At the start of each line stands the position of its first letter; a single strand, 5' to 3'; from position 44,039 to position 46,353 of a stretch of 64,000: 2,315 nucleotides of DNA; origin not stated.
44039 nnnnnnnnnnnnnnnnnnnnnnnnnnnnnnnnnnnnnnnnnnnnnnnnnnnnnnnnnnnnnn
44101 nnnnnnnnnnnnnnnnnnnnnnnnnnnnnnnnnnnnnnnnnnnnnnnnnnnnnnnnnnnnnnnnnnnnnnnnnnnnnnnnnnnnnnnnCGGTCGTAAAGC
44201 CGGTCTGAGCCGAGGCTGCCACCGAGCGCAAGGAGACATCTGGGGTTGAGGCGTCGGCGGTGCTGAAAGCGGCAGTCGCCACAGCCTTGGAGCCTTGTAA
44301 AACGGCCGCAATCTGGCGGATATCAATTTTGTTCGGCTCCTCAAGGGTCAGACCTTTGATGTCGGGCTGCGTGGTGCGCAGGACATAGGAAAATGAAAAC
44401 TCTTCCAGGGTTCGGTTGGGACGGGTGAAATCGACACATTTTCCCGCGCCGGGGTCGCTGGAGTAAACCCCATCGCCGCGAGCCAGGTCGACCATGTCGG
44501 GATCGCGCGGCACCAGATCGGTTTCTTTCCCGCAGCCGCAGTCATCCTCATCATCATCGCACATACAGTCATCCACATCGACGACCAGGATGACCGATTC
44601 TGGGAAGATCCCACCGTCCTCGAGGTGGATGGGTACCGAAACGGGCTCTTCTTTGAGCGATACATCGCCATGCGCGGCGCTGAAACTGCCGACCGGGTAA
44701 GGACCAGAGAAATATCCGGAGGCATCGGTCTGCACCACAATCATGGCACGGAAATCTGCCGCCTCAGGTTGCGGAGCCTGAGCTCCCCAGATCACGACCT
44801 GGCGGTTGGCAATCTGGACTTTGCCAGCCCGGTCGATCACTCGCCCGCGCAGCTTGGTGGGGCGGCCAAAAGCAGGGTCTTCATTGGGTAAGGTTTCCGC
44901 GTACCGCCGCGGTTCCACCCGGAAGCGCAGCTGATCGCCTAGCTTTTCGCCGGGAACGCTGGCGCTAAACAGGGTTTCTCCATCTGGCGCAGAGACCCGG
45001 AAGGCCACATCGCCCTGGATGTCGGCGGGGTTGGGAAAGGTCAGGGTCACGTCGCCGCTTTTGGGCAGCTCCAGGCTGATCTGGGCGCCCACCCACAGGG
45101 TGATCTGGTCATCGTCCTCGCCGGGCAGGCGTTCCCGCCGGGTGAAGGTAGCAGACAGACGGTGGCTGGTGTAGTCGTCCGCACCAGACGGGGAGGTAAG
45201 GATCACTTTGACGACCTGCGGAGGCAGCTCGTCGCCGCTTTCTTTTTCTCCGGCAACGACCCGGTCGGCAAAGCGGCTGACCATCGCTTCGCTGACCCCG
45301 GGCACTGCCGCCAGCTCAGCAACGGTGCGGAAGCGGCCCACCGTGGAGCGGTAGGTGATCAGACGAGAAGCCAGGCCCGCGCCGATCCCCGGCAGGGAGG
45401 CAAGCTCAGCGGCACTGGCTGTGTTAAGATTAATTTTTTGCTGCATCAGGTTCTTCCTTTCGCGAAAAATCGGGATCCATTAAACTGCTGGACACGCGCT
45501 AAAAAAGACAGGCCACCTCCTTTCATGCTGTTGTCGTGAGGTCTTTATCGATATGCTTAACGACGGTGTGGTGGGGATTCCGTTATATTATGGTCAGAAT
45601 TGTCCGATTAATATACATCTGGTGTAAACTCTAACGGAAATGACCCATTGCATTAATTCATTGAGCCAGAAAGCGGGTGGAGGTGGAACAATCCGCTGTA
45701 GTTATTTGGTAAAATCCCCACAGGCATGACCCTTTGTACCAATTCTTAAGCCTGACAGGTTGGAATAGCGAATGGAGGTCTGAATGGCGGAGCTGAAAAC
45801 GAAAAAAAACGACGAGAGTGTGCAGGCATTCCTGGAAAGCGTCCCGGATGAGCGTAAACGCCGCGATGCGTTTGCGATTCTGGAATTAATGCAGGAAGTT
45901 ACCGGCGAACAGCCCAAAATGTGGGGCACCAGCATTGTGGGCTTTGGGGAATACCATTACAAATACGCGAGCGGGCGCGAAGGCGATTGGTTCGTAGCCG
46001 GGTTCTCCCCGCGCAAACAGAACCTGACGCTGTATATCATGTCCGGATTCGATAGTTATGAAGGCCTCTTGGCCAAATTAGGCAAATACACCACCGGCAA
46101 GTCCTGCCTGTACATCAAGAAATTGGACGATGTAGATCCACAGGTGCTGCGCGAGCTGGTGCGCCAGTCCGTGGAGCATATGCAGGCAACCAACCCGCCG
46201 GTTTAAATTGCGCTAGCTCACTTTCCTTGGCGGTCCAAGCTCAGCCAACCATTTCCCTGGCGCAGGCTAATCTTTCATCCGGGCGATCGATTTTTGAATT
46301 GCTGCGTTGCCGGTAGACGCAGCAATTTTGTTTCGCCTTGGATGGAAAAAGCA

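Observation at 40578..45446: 1622-aa orphan protein combining a DNA-binding HhH, a glycine-zipper segment and a C-terminal HExxH metallopeptidase motif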

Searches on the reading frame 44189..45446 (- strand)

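Call 89: search_protein_families(library=pfam, max_evalue=0.1, proteins=[window:44189-45446:-])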
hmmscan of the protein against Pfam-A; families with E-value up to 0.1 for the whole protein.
window:44189-45446:- (419 aa): 6 families
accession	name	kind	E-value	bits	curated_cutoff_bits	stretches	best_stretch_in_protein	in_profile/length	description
PF12836.13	HHH_3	-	3.4e-16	59.5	27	1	2-63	3-64/65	Helix-hairpin-helix motif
PF00633.29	HHH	-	1.1e-09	38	24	2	6-31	4-29/30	Helix-hairpin-helix motif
PF03934.19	T2SSK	-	3e-06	27.9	24.2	1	5-53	1-49/63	Type II secretion system (T2SS), protein K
PF14520.12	HHH_5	-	0.0014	19.5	27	0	9-30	31-52/57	Helix-hairpin-helix domain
PF02371.22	Transposase_20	-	0.0031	18.3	21.3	1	13-52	2-41/87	Transposase IS116/IS110/IS902 family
PF14716.13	HHH_8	-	0.056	14.3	30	0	9-30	44-65/73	Helix-hairpin-helix domain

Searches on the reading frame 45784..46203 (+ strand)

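Call 8: search_protein_families(library=pfam, proteins=[window:45784-46203:+], max_evalue=0.01)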
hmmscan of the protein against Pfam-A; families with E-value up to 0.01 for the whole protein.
window:45784-46203:+ (140 aa): 1 family
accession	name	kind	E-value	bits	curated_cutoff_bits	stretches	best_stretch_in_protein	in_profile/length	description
PF08818.16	DUF1801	-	4.1e-15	56.4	27.2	1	26-130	2-85/85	Domain of unknown function (DU1801)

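Call 9: search_protein_families(library=padloc, proteins=[window:45784-46203:+], max_evalue=1)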
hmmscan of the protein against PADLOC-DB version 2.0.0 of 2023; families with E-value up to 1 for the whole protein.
window:45784-46203:+ (140 aa): 0 families
